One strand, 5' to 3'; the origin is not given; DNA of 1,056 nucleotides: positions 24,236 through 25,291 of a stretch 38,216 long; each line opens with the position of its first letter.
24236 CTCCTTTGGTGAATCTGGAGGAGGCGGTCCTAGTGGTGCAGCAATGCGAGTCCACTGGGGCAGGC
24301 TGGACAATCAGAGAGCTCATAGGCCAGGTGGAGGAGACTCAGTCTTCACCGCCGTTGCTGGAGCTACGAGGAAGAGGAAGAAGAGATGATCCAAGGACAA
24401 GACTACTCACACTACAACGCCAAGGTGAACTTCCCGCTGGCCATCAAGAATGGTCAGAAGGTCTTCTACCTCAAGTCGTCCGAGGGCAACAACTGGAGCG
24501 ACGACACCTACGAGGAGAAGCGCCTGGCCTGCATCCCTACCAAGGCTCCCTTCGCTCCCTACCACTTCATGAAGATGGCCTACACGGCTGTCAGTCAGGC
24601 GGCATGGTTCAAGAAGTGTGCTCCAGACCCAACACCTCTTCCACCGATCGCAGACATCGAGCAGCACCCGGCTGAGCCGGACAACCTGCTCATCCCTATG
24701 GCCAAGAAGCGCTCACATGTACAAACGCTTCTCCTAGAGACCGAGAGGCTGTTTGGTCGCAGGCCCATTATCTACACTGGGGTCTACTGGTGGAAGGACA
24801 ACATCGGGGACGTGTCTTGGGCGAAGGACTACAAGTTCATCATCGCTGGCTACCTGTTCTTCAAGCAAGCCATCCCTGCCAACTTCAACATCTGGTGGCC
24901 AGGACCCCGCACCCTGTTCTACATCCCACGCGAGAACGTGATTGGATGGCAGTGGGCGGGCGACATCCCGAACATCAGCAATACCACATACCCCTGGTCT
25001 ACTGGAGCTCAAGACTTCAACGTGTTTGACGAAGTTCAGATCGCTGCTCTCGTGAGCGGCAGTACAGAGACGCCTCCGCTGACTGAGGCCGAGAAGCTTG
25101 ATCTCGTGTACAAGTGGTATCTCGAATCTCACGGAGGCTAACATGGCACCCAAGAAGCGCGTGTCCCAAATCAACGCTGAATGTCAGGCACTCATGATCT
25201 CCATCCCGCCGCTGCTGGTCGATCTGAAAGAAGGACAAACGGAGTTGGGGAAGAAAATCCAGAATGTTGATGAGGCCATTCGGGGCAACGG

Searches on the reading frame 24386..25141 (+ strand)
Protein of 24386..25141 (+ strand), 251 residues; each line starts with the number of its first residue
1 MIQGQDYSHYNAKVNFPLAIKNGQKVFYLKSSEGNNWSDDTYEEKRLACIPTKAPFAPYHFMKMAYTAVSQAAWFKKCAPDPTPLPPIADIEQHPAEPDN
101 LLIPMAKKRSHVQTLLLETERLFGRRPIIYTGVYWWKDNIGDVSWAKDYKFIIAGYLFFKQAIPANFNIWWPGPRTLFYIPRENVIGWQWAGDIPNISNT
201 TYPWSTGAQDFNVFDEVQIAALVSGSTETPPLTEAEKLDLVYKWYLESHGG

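Call 14: search_protein_families(library=pfam, proteins=[window:24386-25141:+], max_evalue=0.01)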
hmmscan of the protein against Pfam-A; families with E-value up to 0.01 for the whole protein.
window:24386-25141:+ (251 aa): 1 family
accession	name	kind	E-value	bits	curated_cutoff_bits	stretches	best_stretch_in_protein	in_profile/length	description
PF01183.26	Glyco_hydro_25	-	1.2e-18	68.5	27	1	6-165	2-161/180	Glycosyl hydrolases family 25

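Call 29: search_dna_similar(query=window:24386-25141:+, collection=phages, mode=protein, max_rows=25)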
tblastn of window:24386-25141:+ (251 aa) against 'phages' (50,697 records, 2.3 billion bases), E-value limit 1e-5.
Records with a match: 2; places in all: 2; records where one place covers at least 80% of the query: 0.
Best place of each record, by identity: <60% 2.
By first word of the organism name: Paenibacillus 1; Bacteriophage 1.
By host as written in the record: Paenibacillus polymyxa CCM 7400 1; - 1.
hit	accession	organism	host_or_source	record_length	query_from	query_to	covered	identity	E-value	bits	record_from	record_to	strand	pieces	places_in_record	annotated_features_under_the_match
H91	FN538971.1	Paenibacillus phage phiBP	Paenibacillus polymyxa CCM 7400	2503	3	156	61%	28.2%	1e-6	55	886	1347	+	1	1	putative glycoside hydrolase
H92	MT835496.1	Bacteriophage sp.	human fecal samples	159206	2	142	56%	24.0%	2e-8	60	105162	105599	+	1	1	record has no annotation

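Call 88: find_homologous_proteins(query=window:24386-25141:+, max_evalue=1e-10)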
Query window:24386-25141:+ (251 aa): 13 proteins with E <= 1e-10 among 146 candidates.
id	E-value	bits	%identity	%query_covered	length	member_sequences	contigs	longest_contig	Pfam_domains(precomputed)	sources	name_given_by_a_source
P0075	1.4e-174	597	100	100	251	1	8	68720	PF01183.27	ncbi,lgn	-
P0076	9.5e-100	352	63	99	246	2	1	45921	PF01183.27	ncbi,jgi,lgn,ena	ncbi:MAG: GH25 family lysozyme [Thermoleophilia bacterium]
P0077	6.0e-99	349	62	99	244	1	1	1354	PF01183.27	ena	-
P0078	3.3e-98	347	66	94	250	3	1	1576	PF01183.27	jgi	-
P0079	5.6e-97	343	61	99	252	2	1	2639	PF01183.27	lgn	-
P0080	2.1e-96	341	62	99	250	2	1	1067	PF01183.27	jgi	jgi:GH25 family lysozyme M1 (1,4-beta-N-acetylmuramidase)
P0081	8.8e-96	339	63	95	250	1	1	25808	PF01183.27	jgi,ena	-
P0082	1.4e-93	332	60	100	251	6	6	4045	PF01183.27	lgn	-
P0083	3.5e-91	324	58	100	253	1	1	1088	PF01183.27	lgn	-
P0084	5.8e-81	290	55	98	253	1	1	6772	PF01183.27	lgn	-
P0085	6.8e-13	67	32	55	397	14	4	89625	PF01183.27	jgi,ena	jgi:lysozyme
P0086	4.5e-12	64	32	55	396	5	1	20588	PF01183.27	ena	-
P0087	9.8e-12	63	32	55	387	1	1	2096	PF01183.27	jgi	jgi:lysozyme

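Call 89: find_encoding_contigs(protein=P0076, flank=10000, max_places=2)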
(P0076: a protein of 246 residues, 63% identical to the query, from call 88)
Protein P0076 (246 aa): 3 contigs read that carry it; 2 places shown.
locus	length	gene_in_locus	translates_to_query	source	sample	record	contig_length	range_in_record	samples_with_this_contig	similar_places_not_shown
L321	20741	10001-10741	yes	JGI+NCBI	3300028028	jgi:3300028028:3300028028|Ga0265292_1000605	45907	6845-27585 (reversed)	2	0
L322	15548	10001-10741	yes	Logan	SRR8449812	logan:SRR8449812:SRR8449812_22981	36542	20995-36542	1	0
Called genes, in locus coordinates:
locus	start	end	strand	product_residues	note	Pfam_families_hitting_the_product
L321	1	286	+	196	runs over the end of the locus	-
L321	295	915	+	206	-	-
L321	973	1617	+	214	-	-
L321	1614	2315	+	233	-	-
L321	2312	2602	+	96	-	-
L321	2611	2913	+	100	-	-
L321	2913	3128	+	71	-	PF09723:Zn_ribbon_8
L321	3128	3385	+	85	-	-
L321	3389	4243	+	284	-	-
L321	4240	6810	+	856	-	-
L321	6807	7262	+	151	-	-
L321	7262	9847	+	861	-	PF02018:CBM_4_9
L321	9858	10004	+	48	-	-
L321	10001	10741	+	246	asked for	PF01183:Glyco_hydro_25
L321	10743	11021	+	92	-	-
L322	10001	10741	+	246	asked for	PF01183:Glyco_hydro_25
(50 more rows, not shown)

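Call 90: find_encoding_contigs(protein=P0081, flank=10000, max_places=2)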
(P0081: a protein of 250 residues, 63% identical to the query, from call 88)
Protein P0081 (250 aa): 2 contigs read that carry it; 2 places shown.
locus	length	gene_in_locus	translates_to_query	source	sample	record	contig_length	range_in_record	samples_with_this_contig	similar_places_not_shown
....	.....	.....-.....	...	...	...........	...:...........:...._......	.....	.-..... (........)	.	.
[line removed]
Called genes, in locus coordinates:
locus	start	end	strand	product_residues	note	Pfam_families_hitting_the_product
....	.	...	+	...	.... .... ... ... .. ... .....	-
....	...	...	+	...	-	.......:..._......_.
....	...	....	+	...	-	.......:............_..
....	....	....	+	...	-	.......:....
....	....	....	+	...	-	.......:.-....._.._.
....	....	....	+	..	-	-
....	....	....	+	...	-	-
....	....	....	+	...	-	-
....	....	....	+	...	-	-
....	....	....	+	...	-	-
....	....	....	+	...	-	-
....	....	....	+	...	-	-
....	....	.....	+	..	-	-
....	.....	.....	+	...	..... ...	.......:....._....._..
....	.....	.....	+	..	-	-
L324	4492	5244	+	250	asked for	PF01183:Glyco_hydro_25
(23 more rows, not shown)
